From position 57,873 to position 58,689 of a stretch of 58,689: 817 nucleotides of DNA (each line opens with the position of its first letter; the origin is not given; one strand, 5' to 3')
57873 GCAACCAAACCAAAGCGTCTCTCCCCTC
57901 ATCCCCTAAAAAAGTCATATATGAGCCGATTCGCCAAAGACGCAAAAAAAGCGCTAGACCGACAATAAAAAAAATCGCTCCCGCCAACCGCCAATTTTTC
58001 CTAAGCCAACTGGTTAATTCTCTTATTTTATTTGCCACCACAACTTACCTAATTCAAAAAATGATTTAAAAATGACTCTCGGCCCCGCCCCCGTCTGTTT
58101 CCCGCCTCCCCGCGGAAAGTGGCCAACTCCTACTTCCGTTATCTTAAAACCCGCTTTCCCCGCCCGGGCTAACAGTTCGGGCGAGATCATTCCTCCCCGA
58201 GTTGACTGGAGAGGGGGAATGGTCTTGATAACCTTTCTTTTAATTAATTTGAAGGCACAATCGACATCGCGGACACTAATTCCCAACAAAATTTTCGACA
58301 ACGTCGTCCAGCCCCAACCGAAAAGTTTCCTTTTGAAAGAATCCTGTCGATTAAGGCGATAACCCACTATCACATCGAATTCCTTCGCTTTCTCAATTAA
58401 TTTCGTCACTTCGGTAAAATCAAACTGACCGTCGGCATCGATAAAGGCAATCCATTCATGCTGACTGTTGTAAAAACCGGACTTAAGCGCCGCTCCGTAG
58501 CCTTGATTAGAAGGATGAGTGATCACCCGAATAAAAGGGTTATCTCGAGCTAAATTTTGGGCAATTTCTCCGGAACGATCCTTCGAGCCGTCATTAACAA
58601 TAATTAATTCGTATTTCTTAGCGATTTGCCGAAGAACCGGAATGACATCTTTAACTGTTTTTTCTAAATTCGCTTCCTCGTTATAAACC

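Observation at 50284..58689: Alternating synthase-transferase-transferase pattern suggests stacked lipid-carrier glycosylation modules without a GtrA-type flippase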

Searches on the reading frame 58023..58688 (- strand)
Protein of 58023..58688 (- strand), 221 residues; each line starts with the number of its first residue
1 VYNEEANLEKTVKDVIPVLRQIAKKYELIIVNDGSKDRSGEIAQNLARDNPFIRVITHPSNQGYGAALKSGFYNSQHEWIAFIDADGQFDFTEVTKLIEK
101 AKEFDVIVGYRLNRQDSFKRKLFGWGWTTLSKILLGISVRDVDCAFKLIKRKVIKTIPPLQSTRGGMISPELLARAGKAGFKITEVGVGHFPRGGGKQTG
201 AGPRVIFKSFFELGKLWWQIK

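Call 3: search_protein_families(library=pfam, proteins=[window:58023-58688:-], max_evalue=0.01)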
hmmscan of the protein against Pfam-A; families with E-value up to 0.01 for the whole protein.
window:58023-58688:- (221 aa): 3 families
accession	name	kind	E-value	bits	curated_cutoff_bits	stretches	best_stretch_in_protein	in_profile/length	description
PF00535.33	Glycos_transf_2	-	1.7e-31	109.9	23.3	1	1-156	6-166/168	Glycosyl transferase family 2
PF10111.15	Glyco_tranf_2_2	-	0.00017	21.6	27.3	1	12-89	15-94/276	Glycosyltransferase like family 2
PF13641.12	Glyco_tranf_2_3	-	0.0064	17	27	1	2-86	10-96/230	Glycosyltransferase like family 2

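Call 15: search_protein_families(library=ncbifam, proteins=[window:58023-58688:-], max_evalue=0.001)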
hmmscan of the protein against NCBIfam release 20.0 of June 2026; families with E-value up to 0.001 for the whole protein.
window:58023-58688:- (221 aa): 20 families
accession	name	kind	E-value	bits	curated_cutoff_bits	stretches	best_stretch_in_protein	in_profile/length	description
NF007986.1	PRK10714.1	equivalog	7.5e-21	74.4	529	1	1-157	14-172/316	undecaprenyl-phosphate 4-deoxy-4-formamido-L-arabinose transferase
NF047588.1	GlcsyltransPgfSStrep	equivalog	1.7e-19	70.2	500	1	2-161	10-171/308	glycosyltransferase PgfS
TIGR03937.1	PgaC_IcaA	equivalog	7.2e-17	61.4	422.3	1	2-101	54-150/407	poly-beta-1,6-N-acetyl-D-glucosamine synthase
NF041391.1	DPhHxTase_Halo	equivalog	5.6e-15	54.9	375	1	2-195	4-188/213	dolichyl-phosphate hexose transferase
NF007482.0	PRK10073.1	equivalog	6.7e-15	54.9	423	1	1-105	14-114/334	glycosyltransferase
NF058614.1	PPMAGASynPpgS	equivalog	2.6e-12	46.6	370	1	10-118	13-120/226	polyprenyl-phospho-N-acetylgalactosaminyl synthase PpgS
NF047683.1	TeichurnBiosyTuaG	equivalog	1.8e-11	44.2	400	1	2-103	15-113/252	teichuronic acid biosynthesis protein TuaG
TIGR04283.1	glyco_like_mftF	equivalog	6e-10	39.1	182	1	1-111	7-110/221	TIGR04283 family arsenosugar biosynthesis glycosyltransferase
TIGR03111.1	glyc2_xrt_Gpos1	hypoth_equivalog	7.5e-09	34.9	363.95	1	1-115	57-173/439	TIGR03111 family XrtG-associated glycosyltransferase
TIGR04182.1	glyco_TIGR04182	equivalog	1e-08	35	325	1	7-200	10-200/293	S-layer glycoprotein N-glycosyltransferase AglJ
TIGR03965.1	mycofact_glyco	equivalog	1.7e-08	33.8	280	1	12-86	89-164/467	mycofactocin biosynthesis glycosyltransferase MftF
NF050050.1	ProtGlycPglI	equivalog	2.1e-08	33.9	500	1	2-128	11-137/306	GalNAc(5)-diNAcBac-PP-undecaprenol beta-1,3-glucosyltransferase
NF041875.1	EPS_EpsD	equivalog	9.7e-08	31.8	370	1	21-90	24-93/325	exopolysaccharide biosynthesis glycosyltransferase EpsD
NF053739.1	GlytfEpsEBac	equivalog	1.6e-07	30.6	450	1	2-88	10-94/265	glycosyltransferase EpsE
NF045692.1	OglycostaseCruG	equivalog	3.8e-06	26.1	600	1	18-106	63-159/386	2'-O-glycosyltransferase CruG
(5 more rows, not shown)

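Call 54: search_solved_structures(query=window:58023-58688:-, max_evalue=0.001)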
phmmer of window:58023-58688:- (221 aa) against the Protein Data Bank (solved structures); distinct sequences matched with E-value up to 0.001: 17.
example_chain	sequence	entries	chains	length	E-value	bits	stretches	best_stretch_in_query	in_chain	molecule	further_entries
9bhc_C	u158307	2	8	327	1.5e-15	60.8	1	1-160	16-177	Undecaprenyl-phosphate 4-deoxy-4-formamido-L-arabinose transferase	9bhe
8vxh_A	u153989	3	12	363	2e-15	60.5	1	1-160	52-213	Undecaprenyl-phosphate 4-deoxy-4-formamido-L-arabinose transferase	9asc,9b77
9hwj_A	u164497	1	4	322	9e-15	58.3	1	1-156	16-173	Undecaprenyl-phosphate 4-deoxy-4-formamido-L-arabinose transferase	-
5eke_A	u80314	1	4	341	2.5e-11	47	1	1-161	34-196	Uncharacterized glycosyltransferase sll0501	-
5ekp_C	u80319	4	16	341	2.5e-11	47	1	1-161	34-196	Uncharacterized glycosyltransferase sll0501 | Glycosyltransferase sll0501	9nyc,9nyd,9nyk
9nye_A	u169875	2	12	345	2.6e-11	47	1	1-161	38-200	Glycosyltransferase sll0501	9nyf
5mlz_A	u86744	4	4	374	6.9e-10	42.3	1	2-187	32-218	Dolichol monophosphate mannose synthase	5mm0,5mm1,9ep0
5hea_A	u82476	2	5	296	1.1e-08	38.5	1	7-88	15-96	Putative glycosyltransferase (GalT1)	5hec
3bcv_A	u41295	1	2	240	9.9e-07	32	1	2-93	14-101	Putative glycosyltransferase protein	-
6p61_A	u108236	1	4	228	1.5e-05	28.1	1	23-106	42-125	Glycosyltransferase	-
3l7j_A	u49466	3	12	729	0.0004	23.5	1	18-108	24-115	Teichoic acid biosynthesis protein F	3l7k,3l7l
3l7m_A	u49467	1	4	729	0.0004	23.5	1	18-108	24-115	Teichoic acid biosynthesis protein F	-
3l7i_A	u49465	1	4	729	0.0004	23.5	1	18-108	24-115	Teichoic acid biosynthesis protein F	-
8vh7_A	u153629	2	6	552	0.00046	23.3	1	17-89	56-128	Heparosan synthase B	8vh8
8viw_A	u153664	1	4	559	0.00046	23.3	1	17-89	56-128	Heparosan synthase B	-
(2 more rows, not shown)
